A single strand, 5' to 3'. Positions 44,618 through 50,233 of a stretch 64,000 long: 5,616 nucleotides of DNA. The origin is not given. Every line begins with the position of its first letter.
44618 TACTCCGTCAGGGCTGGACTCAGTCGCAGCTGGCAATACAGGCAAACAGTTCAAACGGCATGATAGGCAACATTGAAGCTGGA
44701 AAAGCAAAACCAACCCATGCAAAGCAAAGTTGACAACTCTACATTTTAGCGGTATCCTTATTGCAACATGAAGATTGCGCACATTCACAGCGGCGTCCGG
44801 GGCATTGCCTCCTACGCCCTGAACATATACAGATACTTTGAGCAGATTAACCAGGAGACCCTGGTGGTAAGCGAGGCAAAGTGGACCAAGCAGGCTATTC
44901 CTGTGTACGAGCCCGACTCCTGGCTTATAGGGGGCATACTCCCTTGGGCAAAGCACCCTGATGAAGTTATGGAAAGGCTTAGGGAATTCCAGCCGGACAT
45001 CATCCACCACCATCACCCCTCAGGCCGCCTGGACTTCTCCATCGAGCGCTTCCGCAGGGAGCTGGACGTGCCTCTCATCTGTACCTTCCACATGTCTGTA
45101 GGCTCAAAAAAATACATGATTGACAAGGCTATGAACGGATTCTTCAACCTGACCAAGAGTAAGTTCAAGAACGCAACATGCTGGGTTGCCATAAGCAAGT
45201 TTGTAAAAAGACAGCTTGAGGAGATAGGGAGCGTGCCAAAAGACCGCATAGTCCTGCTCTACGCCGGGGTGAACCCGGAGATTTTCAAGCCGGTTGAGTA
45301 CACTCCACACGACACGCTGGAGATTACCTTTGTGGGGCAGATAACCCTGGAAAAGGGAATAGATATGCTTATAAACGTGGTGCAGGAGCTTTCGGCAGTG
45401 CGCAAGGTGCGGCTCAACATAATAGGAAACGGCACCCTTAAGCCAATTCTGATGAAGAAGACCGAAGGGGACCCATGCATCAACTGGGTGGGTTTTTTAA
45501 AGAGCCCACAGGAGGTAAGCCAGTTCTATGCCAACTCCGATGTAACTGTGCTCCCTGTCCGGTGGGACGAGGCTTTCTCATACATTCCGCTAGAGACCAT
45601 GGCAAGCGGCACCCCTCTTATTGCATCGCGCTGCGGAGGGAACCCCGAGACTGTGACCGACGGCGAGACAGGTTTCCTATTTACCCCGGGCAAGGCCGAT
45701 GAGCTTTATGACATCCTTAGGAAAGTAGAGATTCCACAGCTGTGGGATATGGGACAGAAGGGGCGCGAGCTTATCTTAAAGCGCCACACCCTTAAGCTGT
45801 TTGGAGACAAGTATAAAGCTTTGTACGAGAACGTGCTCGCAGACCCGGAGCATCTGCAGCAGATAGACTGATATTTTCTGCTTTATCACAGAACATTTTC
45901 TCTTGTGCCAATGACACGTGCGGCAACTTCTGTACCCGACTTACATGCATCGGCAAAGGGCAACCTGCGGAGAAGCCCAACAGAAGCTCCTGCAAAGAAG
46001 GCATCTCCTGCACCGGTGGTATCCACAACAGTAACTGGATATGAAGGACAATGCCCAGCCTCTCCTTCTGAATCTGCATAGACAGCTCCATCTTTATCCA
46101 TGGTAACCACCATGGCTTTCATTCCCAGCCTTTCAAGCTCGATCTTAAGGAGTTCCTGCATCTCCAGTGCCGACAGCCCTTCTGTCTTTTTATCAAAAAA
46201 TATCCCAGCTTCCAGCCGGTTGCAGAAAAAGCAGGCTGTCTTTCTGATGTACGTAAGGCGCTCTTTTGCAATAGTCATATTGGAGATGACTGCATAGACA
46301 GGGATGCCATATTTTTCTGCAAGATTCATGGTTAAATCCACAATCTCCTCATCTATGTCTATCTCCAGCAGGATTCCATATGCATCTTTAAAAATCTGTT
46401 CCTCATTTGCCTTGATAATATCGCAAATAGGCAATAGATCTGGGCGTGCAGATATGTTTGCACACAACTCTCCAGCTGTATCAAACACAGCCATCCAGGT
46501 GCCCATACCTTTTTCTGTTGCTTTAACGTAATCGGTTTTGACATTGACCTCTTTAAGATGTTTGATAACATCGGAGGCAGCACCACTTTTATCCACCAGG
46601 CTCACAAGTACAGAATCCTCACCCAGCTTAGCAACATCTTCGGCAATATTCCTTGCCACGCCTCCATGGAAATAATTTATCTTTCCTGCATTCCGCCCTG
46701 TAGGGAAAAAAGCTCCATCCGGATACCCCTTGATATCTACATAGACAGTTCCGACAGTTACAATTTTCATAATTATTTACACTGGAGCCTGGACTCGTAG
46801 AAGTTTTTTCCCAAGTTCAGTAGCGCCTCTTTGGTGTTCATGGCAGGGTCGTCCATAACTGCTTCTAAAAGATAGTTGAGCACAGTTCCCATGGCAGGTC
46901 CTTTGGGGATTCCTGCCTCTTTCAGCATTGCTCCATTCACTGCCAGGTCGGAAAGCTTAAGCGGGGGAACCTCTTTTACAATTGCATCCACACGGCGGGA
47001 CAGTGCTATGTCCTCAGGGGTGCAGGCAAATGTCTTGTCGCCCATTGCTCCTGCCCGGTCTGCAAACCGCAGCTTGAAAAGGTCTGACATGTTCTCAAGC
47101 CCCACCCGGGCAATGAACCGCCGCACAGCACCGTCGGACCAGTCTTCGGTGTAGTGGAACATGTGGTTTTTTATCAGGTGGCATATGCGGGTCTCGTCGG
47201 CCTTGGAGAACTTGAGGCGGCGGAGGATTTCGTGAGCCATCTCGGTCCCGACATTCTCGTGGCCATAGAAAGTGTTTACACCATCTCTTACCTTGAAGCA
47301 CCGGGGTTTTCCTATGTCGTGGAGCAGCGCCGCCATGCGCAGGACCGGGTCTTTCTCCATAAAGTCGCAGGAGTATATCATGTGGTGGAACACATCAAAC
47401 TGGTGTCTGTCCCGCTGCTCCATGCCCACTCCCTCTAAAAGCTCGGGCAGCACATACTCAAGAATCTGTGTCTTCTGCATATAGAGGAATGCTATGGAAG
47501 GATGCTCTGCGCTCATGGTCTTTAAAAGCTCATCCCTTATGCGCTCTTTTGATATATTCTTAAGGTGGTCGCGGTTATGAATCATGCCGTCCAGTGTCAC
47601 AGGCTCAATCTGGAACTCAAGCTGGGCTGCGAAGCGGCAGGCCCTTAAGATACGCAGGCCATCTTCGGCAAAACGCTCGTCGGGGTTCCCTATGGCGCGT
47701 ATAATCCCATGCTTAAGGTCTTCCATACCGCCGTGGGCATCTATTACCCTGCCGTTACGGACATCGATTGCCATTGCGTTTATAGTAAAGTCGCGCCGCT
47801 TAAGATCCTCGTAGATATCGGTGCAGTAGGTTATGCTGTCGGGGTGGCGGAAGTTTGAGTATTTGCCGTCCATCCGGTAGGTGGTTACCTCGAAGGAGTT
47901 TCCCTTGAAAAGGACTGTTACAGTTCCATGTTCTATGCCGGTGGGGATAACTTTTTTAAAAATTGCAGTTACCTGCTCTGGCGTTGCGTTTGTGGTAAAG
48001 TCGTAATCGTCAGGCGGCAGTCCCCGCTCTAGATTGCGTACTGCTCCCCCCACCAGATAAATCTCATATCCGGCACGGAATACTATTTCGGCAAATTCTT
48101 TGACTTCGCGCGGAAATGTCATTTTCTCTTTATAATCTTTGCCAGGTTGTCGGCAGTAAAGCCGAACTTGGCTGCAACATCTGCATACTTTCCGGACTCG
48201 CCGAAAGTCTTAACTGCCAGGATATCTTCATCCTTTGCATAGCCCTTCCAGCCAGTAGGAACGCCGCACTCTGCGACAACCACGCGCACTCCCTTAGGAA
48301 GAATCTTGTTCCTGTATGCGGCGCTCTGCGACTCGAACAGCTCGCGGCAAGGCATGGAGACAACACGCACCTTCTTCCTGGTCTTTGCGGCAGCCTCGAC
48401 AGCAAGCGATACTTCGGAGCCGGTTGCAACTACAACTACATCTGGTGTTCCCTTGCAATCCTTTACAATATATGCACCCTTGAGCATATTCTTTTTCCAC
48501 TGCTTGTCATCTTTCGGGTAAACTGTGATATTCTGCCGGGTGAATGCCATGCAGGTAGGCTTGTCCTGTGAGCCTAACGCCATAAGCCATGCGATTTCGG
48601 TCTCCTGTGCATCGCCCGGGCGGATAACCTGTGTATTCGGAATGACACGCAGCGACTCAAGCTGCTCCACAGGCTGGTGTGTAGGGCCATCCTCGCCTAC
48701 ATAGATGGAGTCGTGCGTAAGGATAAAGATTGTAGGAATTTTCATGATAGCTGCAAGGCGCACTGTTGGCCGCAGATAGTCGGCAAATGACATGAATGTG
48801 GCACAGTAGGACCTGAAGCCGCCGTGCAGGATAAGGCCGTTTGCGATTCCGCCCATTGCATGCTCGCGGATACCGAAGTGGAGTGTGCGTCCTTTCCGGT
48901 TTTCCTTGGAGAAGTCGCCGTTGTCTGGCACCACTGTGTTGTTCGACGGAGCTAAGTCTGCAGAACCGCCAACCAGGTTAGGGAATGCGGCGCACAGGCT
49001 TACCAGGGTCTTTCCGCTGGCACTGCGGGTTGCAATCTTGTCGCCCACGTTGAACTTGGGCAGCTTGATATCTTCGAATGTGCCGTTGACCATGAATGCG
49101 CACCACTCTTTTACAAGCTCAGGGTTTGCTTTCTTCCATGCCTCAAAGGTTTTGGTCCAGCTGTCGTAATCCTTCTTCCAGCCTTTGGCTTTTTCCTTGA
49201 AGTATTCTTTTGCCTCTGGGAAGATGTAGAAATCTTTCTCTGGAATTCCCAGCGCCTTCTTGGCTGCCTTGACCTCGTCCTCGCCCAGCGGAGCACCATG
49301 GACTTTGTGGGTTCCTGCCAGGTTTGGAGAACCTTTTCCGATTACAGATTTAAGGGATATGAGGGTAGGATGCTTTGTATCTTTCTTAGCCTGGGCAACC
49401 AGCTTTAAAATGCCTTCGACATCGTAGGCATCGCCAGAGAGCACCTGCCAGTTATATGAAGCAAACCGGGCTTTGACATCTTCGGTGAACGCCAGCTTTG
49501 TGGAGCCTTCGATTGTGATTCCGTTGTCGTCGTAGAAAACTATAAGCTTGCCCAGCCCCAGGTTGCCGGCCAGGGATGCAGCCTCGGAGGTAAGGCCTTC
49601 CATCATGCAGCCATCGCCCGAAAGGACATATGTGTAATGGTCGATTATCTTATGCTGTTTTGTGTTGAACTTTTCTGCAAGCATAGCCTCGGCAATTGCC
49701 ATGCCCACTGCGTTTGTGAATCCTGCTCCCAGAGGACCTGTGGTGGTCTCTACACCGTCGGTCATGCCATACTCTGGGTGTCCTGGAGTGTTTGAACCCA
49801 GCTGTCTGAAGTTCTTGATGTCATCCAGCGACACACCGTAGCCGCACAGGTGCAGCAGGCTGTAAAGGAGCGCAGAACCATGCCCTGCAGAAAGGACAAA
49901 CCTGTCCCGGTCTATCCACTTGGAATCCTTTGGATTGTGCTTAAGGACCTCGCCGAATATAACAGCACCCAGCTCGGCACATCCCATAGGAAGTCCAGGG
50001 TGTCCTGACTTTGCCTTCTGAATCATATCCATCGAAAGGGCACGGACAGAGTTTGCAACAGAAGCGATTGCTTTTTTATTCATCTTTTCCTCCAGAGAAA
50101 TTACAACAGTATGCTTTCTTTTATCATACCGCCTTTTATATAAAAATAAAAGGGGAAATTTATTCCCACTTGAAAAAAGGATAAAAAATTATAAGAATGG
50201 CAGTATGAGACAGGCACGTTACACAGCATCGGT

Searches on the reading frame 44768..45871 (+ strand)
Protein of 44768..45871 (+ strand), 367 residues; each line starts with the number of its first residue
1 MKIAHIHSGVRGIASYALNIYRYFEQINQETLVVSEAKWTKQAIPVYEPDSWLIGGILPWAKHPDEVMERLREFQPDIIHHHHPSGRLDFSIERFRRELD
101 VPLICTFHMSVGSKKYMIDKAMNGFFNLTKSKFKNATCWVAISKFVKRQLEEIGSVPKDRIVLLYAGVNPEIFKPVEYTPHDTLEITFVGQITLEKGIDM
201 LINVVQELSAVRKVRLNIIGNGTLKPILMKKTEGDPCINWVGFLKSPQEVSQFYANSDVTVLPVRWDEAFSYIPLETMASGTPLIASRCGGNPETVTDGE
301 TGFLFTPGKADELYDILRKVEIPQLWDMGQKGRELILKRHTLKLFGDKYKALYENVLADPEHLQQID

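Call 9: search_protein_families(library=pfam, proteins=[window:44768-45871:+], max_evalue=0.01)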
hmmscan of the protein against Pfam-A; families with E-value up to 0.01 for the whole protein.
window:44768-45871:+ (367 aa): 6 families
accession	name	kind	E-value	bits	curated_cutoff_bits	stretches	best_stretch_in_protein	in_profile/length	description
PF13692.12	Glyco_trans_1_4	-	1.1e-27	97.5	27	1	185-318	3-137/142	Glycosyl transferases group 1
PF00534.26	Glycos_transf_1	-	1.3e-27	96.8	26.4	1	179-321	11-156/172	Glycosyl transferases group 1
PF13439.12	Glyco_transf_4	-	6.2e-16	59.3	28.5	1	11-171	2-169/170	Glycosyltransferase Family 4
PF13579.12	Glyco_trans_4_4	-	8e-09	36.5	29.7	1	61-166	57-157/158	Glycosyl transferase 4-like domain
PF13524.12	Glyco_trans_1_2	-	3.7e-06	27.4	25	1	206-342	7-135/144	Glycosyl transferase-like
PF20706.3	GT4-conflict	-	8.5e-05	22.1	26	1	134-292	145-316/385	Family 4 Glycosyltransferase in conflict systems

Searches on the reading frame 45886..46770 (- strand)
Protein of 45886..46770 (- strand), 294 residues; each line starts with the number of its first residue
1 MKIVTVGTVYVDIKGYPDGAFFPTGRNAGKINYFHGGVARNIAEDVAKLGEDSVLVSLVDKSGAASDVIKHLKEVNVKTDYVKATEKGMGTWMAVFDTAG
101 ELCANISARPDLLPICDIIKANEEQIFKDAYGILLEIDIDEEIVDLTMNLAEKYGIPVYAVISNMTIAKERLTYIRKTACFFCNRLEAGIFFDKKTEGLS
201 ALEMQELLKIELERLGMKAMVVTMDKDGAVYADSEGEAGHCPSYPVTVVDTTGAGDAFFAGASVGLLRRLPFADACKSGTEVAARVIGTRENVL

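Call 24: search_protein_families(library=pfam, proteins=[window:45886-46770:-], max_evalue=0.0001)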
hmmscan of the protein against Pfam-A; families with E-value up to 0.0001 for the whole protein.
window:45886-46770:- (294 aa): 1 family
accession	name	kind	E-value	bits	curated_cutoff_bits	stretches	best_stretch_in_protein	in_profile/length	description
PF00294.29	PfkB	-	5.9e-38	131.3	25.8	1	2-289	3-292/302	pfkB family carbohydrate kinase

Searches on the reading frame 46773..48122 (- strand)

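Call 24: search_protein_families(library=pfam, proteins=[window:46773-48122:-], max_evalue=0.0001)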
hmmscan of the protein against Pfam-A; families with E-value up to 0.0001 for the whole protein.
window:46773-48122:- (449 aa): 4 families
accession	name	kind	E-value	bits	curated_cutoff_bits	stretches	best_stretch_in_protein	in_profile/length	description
PF01743.26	PolyA_pol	-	7.6e-38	130.1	23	1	21-142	1-126/126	Poly A polymerase head domain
PF12627.12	PolyA_pol_RNAbd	-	1.1e-17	63.9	22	1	170-228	2-60/64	Probable RNA and SrmB- binding site of polymerase A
PF13735.12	tRNA_NucTran2_2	-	5.7e-11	43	27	1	293-436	21-147/149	tRNA nucleotidyltransferase domain 2 putative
PF01966.28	HD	-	1.1e-09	39.1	22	1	257-325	23-90/116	HD domain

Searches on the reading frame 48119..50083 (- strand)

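Call 24: search_protein_families(library=pfam, proteins=[window:48119-50083:-], max_evalue=0.0001)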
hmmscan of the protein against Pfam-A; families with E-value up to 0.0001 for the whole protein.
window:48119-50083:- (654 aa): 4 families
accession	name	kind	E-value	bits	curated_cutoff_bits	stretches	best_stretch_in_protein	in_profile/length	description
PF00456.26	Transketolase_N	-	1.9e-136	454.9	22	1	8-328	4-326/334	Transketolase, thiamine diphosphate binding domain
PF02779.29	Transket_pyr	-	1.2e-51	175.2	27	1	349-519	2-172/174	Transketolase, pyrimidine binding domain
PF22613.1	Transketolase_C_1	-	1.6e-32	112.5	27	1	536-643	1-113/113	Transketolase-like TK C-terminal domain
PF02780.25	Transketolase_C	-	2.4e-06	27.9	25.9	1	542-610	6-82/124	Transketolase, C-terminal domain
